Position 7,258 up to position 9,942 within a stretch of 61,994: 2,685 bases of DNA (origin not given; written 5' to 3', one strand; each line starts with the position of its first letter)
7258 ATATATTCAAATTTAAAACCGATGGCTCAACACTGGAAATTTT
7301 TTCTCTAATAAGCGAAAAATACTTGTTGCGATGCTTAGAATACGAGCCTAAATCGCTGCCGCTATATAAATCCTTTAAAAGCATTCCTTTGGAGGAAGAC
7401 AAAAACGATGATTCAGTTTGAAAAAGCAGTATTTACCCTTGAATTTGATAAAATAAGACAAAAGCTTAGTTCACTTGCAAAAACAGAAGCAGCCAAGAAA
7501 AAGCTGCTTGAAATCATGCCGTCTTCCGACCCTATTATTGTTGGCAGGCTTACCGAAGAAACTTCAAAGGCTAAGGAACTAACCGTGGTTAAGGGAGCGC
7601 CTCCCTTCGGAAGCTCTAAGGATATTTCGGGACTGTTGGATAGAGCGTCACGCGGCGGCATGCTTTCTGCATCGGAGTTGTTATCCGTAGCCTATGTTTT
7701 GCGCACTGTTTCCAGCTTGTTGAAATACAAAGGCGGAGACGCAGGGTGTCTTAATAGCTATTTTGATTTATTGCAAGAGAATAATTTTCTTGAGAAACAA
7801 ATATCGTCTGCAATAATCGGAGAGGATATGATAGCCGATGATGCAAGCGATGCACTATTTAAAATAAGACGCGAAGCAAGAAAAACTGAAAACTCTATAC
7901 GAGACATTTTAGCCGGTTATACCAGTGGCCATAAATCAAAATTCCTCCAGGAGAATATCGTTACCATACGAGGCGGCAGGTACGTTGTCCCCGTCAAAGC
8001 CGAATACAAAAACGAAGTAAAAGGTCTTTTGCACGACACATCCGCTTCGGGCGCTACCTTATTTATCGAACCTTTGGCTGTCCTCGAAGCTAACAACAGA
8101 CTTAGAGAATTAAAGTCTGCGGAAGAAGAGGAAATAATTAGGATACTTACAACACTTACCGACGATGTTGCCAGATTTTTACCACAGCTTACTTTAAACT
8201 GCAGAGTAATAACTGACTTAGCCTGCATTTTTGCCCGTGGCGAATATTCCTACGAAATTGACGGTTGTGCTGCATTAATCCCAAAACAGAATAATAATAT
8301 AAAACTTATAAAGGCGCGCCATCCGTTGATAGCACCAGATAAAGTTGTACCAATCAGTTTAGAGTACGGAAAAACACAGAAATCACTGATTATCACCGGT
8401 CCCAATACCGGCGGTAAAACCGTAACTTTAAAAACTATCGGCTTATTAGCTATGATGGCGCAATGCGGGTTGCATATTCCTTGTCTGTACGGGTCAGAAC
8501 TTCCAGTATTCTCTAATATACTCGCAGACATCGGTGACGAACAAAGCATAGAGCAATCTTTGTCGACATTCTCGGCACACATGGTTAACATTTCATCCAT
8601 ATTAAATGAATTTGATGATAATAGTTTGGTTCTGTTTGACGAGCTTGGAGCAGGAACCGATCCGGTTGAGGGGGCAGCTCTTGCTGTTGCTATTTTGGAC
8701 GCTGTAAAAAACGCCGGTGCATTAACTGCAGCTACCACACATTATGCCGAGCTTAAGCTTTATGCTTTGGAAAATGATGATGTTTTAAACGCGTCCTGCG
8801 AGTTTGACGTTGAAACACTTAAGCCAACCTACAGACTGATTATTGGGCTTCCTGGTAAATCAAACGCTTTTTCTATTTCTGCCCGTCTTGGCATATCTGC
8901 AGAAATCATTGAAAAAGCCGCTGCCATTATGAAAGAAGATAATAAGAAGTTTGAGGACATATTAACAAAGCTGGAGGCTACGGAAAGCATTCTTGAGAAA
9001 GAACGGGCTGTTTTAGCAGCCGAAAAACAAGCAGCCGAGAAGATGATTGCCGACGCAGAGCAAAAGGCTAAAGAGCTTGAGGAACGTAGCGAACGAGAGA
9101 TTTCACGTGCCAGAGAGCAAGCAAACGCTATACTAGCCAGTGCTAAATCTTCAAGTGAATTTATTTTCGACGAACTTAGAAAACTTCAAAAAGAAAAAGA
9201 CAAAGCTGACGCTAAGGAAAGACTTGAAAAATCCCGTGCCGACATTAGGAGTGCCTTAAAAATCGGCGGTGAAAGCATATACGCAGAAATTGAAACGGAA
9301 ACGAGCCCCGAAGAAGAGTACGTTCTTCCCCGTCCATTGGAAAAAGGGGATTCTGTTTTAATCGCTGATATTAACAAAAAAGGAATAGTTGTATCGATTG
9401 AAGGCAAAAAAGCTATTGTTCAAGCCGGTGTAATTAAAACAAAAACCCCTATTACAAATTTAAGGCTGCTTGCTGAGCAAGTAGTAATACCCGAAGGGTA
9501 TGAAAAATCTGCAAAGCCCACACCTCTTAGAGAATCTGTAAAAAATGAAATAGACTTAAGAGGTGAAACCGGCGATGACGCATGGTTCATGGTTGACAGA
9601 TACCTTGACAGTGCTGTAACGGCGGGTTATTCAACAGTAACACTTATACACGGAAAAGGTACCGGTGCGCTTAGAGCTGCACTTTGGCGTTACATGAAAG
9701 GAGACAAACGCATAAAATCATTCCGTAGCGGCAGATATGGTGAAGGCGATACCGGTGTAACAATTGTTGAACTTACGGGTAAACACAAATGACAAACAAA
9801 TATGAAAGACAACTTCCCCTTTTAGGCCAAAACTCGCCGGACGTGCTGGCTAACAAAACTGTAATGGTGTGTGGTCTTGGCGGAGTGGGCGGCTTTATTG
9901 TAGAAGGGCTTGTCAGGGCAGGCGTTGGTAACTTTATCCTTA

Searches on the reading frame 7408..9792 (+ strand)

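Call 98: search_protein_families(library=pfam, proteins=[window:7408-9792:+], max_evalue=0.00001)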
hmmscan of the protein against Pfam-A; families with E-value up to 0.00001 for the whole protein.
window:7408-9792:+ (794 aa): 3 families
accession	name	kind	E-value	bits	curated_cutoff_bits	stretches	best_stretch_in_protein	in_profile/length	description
PF00488.27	MutS_V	-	2.7e-33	116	30.2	1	327-509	1-185/188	MutS domain V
PF01713.27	Smr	-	5.9e-23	81.3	25.7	1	715-789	1-76/77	Smr domain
PF20297.4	MSSS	-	5.5e-09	36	26.8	1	647-685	2-42/42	MutS2 and Smr-associated SH3 domain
